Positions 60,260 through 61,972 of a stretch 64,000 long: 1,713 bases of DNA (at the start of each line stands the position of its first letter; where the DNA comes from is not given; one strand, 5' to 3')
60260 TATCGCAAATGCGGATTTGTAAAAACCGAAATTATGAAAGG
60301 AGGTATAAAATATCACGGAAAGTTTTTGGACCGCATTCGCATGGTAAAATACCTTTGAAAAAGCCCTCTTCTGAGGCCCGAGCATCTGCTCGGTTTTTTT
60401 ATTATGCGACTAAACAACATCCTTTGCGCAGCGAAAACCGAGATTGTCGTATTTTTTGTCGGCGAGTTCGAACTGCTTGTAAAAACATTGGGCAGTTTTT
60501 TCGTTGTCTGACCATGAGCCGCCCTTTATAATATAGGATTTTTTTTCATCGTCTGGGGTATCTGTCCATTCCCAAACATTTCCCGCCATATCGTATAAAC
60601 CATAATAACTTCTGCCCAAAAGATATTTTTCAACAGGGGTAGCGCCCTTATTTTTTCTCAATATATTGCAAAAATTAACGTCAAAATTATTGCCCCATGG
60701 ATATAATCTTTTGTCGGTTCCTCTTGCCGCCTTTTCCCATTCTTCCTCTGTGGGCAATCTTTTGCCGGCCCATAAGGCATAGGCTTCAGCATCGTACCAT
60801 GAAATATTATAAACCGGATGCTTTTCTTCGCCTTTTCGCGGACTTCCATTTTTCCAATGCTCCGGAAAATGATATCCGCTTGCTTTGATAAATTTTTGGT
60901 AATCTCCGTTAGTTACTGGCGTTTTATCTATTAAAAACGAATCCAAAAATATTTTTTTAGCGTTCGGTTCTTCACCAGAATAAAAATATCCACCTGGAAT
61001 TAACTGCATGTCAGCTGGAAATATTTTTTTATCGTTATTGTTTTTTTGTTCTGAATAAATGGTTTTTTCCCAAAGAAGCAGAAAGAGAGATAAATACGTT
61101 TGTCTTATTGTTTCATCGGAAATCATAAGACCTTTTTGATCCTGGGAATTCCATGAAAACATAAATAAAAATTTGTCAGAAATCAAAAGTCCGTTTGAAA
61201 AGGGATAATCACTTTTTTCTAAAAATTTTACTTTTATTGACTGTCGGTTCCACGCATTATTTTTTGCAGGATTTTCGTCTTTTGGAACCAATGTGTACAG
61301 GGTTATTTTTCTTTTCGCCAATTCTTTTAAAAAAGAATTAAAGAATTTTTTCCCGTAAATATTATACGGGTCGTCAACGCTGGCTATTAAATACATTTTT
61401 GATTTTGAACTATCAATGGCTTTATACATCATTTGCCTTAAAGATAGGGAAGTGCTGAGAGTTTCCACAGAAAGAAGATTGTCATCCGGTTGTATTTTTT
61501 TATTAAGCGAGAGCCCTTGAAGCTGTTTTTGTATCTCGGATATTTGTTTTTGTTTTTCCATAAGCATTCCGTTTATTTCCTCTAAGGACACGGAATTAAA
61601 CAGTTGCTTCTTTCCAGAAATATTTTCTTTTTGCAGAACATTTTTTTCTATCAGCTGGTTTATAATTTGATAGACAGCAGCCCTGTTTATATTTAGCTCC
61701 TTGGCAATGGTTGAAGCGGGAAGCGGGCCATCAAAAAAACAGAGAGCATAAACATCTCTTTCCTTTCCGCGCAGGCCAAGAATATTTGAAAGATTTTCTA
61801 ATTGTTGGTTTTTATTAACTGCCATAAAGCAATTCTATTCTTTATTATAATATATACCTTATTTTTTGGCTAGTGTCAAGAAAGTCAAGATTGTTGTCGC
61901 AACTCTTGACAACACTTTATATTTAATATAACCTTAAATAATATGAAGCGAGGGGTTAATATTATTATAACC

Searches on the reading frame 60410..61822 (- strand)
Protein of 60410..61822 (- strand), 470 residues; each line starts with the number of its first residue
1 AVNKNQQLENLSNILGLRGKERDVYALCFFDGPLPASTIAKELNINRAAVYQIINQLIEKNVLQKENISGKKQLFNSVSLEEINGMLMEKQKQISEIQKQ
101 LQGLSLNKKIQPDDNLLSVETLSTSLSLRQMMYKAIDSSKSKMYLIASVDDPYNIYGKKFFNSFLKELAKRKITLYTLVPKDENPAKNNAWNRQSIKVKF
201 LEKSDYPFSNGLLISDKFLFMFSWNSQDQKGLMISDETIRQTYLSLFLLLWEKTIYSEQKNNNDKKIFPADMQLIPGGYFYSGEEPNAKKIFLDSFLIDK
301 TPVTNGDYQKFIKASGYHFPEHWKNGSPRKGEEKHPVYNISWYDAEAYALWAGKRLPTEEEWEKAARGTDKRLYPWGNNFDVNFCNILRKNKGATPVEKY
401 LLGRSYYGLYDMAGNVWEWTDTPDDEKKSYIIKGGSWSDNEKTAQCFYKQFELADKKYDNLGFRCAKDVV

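Call 54: search_protein_families(library=pfam, proteins=[window:60410-61822:-], max_evalue=0.00001)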
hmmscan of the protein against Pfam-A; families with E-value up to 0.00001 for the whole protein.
window:60410-61822:- (470 aa): 2 families
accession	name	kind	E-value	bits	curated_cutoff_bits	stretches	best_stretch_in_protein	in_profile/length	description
PF03781.23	FGE-sulfatase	-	3.5e-50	171.5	23.3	1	271-467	4-255/255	Sulfatase-modifying factor enzyme 1-like domain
PF01978.25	TrmB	-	1.5e-08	34.8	25.6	1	11-79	1-66/68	Sugar-specific transcriptional regulator TrmB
